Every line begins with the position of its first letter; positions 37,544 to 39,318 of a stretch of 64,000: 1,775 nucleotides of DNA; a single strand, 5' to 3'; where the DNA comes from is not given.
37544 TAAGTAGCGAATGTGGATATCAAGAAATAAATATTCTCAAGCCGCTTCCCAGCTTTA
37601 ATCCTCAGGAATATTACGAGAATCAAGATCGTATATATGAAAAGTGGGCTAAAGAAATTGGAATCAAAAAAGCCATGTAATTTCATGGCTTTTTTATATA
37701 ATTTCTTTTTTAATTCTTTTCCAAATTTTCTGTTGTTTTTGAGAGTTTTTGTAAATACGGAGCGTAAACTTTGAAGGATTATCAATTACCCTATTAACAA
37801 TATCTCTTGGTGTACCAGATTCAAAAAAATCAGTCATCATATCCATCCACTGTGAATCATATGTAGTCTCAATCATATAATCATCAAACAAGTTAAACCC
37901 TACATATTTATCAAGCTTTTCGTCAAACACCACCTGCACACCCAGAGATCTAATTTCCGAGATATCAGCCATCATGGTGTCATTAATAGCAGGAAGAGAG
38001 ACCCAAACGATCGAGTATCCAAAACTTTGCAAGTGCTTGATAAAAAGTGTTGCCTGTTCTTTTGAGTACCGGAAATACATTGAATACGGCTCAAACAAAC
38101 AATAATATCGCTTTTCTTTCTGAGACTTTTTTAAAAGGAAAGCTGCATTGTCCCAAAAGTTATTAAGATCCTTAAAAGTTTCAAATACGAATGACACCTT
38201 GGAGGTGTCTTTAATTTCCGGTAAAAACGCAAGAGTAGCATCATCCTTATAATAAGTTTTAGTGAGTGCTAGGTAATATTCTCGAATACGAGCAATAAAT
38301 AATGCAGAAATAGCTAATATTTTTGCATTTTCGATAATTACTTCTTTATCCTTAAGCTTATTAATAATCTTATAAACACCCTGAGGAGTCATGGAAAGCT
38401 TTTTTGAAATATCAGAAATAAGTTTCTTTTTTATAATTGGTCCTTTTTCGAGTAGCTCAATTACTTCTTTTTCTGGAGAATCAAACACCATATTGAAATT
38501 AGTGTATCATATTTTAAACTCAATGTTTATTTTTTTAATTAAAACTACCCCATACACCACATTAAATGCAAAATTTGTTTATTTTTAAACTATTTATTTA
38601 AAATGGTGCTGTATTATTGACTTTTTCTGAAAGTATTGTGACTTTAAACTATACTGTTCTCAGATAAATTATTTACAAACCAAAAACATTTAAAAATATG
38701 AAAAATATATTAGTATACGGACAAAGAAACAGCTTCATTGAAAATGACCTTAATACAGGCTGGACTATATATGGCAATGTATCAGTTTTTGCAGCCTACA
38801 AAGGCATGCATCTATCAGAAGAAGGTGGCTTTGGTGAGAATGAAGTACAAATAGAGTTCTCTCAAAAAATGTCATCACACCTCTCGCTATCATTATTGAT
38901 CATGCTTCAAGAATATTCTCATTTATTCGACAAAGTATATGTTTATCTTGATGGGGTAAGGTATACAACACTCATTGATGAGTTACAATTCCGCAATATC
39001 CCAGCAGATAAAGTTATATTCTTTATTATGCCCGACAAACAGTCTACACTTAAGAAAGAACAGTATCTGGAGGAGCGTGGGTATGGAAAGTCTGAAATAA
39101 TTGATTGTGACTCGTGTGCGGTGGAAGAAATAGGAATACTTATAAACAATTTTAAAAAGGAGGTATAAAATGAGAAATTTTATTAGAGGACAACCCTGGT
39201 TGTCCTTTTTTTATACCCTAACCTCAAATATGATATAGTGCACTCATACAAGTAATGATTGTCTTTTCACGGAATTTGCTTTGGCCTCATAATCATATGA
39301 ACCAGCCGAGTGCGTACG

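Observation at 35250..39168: Two paralogous wHTH regulators, each divergent from a target gene bearing the same operator-like motif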

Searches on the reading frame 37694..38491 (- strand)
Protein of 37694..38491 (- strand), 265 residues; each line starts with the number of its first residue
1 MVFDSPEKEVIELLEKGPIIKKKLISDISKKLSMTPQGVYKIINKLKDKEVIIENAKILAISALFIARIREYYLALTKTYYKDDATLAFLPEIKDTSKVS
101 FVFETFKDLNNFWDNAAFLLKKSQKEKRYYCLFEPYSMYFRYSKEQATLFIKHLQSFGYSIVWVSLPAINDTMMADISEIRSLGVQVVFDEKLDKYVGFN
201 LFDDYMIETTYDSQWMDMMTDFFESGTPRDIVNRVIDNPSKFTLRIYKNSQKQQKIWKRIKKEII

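Call 7: search_protein_families(library=pfam, proteins=[window:37694-38491:-], max_evalue=1)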
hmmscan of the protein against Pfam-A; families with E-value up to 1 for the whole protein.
window:37694-38491:- (265 aa): 4 families
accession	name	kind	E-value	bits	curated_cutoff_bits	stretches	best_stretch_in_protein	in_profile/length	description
PF13412.12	HTH_24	-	0.016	15.2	21.9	1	26-52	21-47/48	Winged helix-turn-helix DNA-binding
PF08279.18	HTH_11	-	0.028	14.8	25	1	26-54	19-47/55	HTH domain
PF11972.14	HTH_13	-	0.041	14.4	26.1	1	9-51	3-42/54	HTH DNA binding domain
PF21120.3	MCM_WH_arc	-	0.74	10.3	26.1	1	23-56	25-58/63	Archaeal MCM, winged-helix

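Call 8: search_protein_families(library=ncbifam, proteins=[window:37694-38491:-], max_evalue=1)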
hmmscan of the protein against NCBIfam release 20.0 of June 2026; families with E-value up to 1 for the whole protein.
window:37694-38491:- (265 aa): 2 families
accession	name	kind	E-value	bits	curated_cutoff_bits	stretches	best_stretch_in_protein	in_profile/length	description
NF003025.0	PRK03902.1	equivalog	0.054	13.5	138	1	25-53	25-53/142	transcriptional regulator MntR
NF005840.0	PRK07757.1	equivalog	0.097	12.6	154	0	22-67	17-62/153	N-acetyltransferase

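Call 15: find_homologous_proteins(query=window:37694-38491:-, max_evalue=0.001)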
Query window:37694-38491:- (265 aa): 1 proteins with E <= 0.001 among 1422 candidates.
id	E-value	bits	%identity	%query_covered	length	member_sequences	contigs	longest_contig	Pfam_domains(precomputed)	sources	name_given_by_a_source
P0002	2.4e-164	563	97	100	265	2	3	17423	-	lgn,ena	-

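Call 19: find_encoding_contigs(protein=P0002, flank=6000, max_places=6)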
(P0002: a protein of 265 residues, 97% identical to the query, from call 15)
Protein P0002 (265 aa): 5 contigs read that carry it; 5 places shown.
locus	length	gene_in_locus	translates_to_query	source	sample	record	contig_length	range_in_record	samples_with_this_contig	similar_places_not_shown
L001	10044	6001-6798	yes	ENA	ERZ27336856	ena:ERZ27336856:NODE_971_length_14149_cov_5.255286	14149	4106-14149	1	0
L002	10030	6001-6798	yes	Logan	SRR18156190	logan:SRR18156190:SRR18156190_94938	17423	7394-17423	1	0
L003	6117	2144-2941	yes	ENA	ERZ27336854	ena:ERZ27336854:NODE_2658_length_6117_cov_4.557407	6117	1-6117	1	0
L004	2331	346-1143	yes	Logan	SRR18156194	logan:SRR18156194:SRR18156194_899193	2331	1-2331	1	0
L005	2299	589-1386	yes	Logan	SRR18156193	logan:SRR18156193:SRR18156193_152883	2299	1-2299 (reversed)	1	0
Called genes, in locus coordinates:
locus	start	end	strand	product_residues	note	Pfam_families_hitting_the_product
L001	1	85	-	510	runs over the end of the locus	PF05362:Lon_C, PF13541:ChlI, PF01078:Mg_chelatase, PF07728:AAA_5, PF00493:MCM, PF13335:Mg_chelatase_C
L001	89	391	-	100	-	-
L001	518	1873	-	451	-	-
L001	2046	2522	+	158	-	PF13302:Acetyltransf_3, PF00583:Acetyltransf_1, PF13673:Acetyltransf_10, PF13508:Acetyltransf_7, PF14542:Acetyltransf_CG (weak), PF08445:FR47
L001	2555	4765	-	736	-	PF01138:RNase_PH, PF00013:KH_1, PF00575:S1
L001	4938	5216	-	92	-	-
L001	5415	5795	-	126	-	-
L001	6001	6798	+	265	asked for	-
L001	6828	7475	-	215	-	PF01936:NYN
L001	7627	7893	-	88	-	PF00312:Ribosomal_S15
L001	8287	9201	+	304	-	PF02899:Phage_int_SAM_1, PF13495:Phage_int_SAM_4 (faint), PF00589:Phage_integrase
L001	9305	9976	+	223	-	PF03848:TehB (weak), PF01209:Ubie_methyltran, PF08241:Methyltransf_11, PF08242:Methyltransf_12, PF13649:Methyltransf_25, PF13847:Methyltransf_31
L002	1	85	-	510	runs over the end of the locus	PF05362:Lon_C, PF13541:ChlI, PF01078:Mg_chelatase, PF07728:AAA_5, PF00493:MCM, PF13335:Mg_chelatase_C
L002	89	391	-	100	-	-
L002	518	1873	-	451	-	-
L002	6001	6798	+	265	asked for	-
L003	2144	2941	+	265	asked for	-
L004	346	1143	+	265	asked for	-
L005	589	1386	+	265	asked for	-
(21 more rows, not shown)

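Call 66: search_protein_families(library=padloc, proteins=[window:37694-38491:-, L001:5415-5795:-, L001:4938-5216:-], max_evalue=0.01)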
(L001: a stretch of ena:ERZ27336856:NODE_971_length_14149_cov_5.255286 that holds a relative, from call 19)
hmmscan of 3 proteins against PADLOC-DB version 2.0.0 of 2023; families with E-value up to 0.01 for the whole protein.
window:37694-38491:- (265 aa): 2 families
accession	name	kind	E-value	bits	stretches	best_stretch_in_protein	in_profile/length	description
PDLC01866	CARF3--CARF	-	0.0022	16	1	6-53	140-184/207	-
PDLC03963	SoFic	-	0.0066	13.9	0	7-54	295-339/361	-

L001:5415-5795:- (126 aa): 0 families

L001:4938-5216:- (92 aa): 0 families

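Call 67: search_protein_families(library=phrogs, proteins=[window:37694-38491:-, L001:5415-5795:-, L001:4938-5216:-], max_evalue=0.01)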
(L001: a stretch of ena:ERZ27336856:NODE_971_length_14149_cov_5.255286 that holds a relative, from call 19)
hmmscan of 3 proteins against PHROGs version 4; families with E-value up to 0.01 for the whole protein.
window:37694-38491:- (265 aa): 0 families

L001:5415-5795:- (126 aa): 0 families

L001:4938-5216:- (92 aa): 0 families

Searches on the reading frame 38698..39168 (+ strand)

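Call 7: search_protein_families(library=pfam, proteins=[window:38698-39168:+], max_evalue=1)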
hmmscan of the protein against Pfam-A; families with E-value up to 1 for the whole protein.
window:38698-39168:+ (156 aa): 1 family
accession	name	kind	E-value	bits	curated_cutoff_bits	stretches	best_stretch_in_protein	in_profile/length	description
PF08410.15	DUF1737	-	0.071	13.4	24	1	16-37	21-44/53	Domain of unknown function (DUF1737)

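Call 8: search_protein_families(library=ncbifam, proteins=[window:38698-39168:+], max_evalue=1)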
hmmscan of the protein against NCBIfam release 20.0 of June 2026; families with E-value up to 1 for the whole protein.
window:38698-39168:+ (156 aa): 1 family
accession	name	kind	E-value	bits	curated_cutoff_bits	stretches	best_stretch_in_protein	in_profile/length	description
TIGR04193.1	SPASM_w_grasp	equivalog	0.00061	19.3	175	1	48-143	123-218/342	grasp-with-spasm system SPASM domain peptide maturase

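Call 66: search_protein_families(library=padloc, proteins=[window:38698-39168:+], max_evalue=0.01)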
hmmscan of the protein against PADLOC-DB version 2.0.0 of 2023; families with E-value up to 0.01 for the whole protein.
window:38698-39168:+ (156 aa): 0 families

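Call 67: search_protein_families(library=phrogs, proteins=[window:38698-39168:+], max_evalue=0.01)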
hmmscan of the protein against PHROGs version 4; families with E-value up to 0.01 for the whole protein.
window:38698-39168:+ (156 aa): 0 families
